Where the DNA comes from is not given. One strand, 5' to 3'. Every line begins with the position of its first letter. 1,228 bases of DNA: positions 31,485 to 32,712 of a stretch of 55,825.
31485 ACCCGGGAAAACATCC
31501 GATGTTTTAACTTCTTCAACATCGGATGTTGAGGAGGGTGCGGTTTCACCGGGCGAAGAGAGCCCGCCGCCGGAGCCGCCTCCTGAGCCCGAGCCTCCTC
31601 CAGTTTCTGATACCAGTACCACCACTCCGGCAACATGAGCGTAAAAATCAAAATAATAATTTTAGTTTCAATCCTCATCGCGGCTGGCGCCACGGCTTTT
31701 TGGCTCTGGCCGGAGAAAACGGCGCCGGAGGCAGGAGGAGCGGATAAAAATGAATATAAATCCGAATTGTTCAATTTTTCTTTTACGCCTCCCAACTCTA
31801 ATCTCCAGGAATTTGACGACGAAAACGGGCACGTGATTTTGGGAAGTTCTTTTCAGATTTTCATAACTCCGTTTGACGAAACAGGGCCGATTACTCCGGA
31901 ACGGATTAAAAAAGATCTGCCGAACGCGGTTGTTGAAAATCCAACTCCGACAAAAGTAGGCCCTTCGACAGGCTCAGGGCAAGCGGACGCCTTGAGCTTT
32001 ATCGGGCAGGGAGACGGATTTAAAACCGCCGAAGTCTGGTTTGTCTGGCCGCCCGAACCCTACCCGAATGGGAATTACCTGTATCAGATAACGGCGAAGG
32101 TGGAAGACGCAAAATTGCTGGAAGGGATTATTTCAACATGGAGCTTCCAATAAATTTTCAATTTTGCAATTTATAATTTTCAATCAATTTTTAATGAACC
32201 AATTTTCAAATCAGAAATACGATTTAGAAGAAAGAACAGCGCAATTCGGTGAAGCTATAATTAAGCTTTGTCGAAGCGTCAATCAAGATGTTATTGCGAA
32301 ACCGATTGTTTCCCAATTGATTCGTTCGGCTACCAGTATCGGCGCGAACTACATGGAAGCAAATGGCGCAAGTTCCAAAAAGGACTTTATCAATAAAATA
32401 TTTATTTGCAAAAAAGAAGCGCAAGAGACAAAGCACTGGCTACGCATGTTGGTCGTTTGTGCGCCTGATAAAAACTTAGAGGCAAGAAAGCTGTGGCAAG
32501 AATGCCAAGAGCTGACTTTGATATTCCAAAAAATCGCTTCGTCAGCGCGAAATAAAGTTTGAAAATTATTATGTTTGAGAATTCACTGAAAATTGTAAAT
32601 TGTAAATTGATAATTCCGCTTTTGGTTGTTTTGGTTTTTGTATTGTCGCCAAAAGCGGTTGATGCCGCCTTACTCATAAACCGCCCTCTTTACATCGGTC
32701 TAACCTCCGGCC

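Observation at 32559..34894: LamG protein built from 699-bp modules with near-identical GC-rich junctions, AT-rich unalignable cores and a leftover 3' end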

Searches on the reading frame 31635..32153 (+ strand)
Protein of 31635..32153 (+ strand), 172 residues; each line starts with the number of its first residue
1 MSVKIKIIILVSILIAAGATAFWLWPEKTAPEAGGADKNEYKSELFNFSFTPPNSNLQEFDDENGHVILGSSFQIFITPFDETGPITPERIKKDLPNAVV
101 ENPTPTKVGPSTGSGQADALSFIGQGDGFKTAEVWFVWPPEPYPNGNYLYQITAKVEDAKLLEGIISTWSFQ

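Call 5: search_protein_families(library=pfam, proteins=[window:31635-32153:+], max_evalue=0.01)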
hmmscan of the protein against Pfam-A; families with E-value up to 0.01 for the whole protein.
window:31635-32153:+ (172 aa): 1 family
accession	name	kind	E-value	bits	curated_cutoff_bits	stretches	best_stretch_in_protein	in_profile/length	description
PF10907.13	DUF2749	-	0.0031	18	25.5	0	1-36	1-42/72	Protein of unknown function (DUF2749)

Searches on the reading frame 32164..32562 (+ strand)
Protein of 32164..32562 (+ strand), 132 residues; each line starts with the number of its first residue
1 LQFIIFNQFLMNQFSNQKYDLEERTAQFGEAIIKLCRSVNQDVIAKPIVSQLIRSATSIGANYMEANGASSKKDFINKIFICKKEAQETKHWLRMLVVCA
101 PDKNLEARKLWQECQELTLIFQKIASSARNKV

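Call 5: search_protein_families(library=pfam, proteins=[window:32164-32562:+], max_evalue=0.01)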
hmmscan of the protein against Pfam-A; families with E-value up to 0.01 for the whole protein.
window:32164-32562:+ (132 aa): 1 family
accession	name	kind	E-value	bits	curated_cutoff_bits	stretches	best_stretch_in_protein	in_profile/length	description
PF05635.17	23S_rRNA_IVP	-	2.7e-16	60.1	33.8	1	23-118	7-101/106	23S rRNA-intervening sequence protein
